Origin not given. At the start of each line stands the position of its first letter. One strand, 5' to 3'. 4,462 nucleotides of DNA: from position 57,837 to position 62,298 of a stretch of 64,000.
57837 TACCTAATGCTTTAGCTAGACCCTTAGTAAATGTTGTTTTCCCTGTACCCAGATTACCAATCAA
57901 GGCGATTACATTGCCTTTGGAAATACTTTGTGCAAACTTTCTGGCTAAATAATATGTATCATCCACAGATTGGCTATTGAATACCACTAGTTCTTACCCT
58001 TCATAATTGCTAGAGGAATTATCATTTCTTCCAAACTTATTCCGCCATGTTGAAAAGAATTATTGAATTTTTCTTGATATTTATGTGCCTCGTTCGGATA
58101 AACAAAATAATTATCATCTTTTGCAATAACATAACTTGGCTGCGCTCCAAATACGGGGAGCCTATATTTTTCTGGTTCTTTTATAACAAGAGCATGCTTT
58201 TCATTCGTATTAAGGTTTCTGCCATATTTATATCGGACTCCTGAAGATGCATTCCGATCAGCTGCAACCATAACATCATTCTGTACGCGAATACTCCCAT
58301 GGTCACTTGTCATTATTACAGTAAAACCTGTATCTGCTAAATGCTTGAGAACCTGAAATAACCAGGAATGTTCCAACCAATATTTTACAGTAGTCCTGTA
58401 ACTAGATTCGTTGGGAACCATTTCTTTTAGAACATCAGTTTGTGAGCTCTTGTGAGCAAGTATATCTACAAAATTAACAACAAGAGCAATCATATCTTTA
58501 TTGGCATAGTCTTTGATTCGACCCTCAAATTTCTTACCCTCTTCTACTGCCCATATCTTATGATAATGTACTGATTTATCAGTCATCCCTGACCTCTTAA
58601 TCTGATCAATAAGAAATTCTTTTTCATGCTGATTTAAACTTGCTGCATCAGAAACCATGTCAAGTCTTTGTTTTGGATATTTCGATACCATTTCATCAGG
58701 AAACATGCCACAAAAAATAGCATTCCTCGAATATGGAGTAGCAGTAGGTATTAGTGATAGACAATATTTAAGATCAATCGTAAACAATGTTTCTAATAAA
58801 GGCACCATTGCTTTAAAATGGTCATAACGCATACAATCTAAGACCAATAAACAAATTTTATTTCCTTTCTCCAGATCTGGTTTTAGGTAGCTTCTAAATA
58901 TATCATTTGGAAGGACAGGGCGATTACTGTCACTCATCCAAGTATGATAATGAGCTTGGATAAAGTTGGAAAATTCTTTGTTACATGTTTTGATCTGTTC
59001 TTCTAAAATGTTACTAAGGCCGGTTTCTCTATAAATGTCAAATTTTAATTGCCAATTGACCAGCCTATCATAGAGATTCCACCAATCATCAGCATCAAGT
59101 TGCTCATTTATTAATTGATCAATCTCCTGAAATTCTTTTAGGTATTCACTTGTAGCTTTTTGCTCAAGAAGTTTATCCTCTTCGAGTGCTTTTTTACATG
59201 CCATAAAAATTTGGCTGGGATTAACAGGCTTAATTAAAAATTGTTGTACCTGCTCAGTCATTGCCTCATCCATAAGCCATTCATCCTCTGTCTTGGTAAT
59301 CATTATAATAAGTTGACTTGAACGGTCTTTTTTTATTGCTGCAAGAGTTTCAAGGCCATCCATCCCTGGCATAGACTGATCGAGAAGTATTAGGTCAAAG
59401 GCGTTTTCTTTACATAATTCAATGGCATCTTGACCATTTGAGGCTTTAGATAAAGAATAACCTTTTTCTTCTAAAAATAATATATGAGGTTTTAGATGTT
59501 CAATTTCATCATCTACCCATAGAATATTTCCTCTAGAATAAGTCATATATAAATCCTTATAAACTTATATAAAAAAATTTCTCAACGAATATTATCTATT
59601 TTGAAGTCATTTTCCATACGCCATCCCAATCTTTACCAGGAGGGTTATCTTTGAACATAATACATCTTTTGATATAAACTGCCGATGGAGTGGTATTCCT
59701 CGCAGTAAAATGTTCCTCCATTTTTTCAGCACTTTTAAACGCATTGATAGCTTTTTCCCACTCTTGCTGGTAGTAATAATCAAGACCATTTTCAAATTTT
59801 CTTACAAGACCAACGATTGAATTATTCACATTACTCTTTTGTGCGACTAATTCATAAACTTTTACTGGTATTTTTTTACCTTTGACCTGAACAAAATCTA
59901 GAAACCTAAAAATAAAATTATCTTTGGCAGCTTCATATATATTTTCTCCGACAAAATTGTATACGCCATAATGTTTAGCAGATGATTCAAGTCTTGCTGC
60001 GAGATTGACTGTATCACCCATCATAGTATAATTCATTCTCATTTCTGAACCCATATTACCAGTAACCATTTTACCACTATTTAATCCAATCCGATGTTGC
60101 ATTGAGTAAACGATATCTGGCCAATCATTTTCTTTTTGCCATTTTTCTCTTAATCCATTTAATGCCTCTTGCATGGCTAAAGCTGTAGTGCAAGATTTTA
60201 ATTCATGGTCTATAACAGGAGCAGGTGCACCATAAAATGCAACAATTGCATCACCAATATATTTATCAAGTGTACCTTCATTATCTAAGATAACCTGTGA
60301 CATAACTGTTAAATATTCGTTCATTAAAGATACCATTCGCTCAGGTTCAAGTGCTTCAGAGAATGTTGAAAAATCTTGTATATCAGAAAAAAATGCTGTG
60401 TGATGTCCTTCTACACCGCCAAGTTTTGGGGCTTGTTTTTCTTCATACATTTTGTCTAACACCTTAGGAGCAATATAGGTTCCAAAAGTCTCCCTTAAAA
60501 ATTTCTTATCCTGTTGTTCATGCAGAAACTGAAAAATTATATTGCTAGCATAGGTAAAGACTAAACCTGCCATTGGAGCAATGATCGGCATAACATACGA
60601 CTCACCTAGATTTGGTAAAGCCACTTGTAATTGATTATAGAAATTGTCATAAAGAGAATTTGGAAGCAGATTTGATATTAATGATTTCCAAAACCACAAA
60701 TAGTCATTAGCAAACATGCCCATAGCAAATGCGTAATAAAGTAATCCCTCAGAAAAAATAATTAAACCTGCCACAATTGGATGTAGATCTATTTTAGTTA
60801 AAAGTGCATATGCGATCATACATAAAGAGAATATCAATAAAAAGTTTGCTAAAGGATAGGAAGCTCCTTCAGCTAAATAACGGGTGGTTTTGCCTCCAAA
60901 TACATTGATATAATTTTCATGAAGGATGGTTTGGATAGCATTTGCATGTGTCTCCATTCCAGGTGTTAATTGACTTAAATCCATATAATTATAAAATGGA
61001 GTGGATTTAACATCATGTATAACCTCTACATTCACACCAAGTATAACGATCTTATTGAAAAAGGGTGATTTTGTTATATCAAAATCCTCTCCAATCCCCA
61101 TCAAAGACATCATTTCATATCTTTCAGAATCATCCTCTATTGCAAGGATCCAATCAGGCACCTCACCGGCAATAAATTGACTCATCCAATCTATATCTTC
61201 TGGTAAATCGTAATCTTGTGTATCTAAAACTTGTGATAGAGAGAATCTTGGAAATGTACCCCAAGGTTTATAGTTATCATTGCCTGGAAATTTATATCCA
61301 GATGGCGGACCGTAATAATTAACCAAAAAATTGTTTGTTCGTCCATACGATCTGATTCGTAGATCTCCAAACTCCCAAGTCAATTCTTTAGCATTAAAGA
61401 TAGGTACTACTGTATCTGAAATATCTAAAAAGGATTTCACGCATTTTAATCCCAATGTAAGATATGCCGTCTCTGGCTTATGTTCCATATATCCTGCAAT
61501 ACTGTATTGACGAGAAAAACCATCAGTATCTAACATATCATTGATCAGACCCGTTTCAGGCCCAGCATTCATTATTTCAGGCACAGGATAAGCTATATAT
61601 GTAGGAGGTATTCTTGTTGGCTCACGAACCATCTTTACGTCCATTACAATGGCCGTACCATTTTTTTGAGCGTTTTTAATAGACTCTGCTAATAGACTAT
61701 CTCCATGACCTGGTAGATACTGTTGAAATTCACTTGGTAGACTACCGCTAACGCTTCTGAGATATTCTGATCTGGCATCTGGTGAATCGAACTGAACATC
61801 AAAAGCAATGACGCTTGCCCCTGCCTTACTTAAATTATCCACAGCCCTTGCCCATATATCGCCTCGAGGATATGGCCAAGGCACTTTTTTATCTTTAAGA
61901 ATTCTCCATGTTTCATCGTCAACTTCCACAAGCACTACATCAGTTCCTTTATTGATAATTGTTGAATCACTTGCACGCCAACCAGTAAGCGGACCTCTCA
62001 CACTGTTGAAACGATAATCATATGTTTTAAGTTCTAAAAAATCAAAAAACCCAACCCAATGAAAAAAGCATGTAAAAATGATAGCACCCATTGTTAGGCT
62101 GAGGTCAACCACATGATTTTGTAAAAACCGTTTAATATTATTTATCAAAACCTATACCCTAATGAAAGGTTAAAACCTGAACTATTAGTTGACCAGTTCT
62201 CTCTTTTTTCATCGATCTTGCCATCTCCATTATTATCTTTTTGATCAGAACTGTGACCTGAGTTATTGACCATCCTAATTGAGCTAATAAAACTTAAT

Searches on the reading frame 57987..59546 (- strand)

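Call 7: search_protein_families(library=pfam, proteins=[window:57987-59546:-], max_evalue=0.001)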
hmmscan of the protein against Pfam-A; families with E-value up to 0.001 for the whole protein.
window:57987-59546:- (519 aa): 2 families
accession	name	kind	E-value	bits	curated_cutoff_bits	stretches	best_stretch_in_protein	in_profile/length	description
PF00072.30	Response_reg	-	1.9e-23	83.2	30.2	1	8-115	1-108/111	Response regulator receiver domain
PF08665.17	PglZ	-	1e-19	71.6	25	1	229-425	1-179/179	PglZ domain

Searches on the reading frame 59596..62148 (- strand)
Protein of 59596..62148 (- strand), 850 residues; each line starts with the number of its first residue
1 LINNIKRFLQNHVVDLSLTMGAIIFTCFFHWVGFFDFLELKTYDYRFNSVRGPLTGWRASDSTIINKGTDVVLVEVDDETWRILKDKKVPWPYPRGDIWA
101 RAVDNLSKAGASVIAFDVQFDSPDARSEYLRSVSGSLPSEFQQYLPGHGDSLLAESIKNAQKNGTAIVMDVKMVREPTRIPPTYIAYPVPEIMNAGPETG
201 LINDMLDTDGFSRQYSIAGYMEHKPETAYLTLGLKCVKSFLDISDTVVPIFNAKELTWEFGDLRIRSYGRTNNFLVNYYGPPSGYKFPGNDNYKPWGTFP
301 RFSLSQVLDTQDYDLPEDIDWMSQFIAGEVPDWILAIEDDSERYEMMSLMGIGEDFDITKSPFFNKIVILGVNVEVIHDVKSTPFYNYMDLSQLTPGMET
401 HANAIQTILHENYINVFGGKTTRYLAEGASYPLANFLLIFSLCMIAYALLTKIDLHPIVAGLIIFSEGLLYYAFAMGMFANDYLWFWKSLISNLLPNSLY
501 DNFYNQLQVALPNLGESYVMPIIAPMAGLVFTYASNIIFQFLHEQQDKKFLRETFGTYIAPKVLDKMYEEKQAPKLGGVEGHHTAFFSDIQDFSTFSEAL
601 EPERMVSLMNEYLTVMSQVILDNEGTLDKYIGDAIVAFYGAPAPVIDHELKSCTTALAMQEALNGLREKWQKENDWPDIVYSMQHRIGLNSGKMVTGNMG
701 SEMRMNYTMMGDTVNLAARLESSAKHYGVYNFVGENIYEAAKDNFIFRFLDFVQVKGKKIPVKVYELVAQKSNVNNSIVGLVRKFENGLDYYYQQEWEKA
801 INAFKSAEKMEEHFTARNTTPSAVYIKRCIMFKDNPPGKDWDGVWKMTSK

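Call 7: search_protein_families(library=pfam, proteins=[window:59596-62148:-], max_evalue=0.001)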
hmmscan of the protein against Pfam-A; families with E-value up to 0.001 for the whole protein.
window:59596-62148:- (850 aa): 2 families
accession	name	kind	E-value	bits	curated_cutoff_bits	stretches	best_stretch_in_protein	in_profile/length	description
PF05226.16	CHASE2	-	1.9e-32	113.3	26.3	1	25-441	5-251/257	CHASE2 domain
PF00211.25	Guanylate_cyc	-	5.8e-22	78.6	21.9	1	584-765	10-179/183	Adenylate and Guanylate cyclase catalytic domain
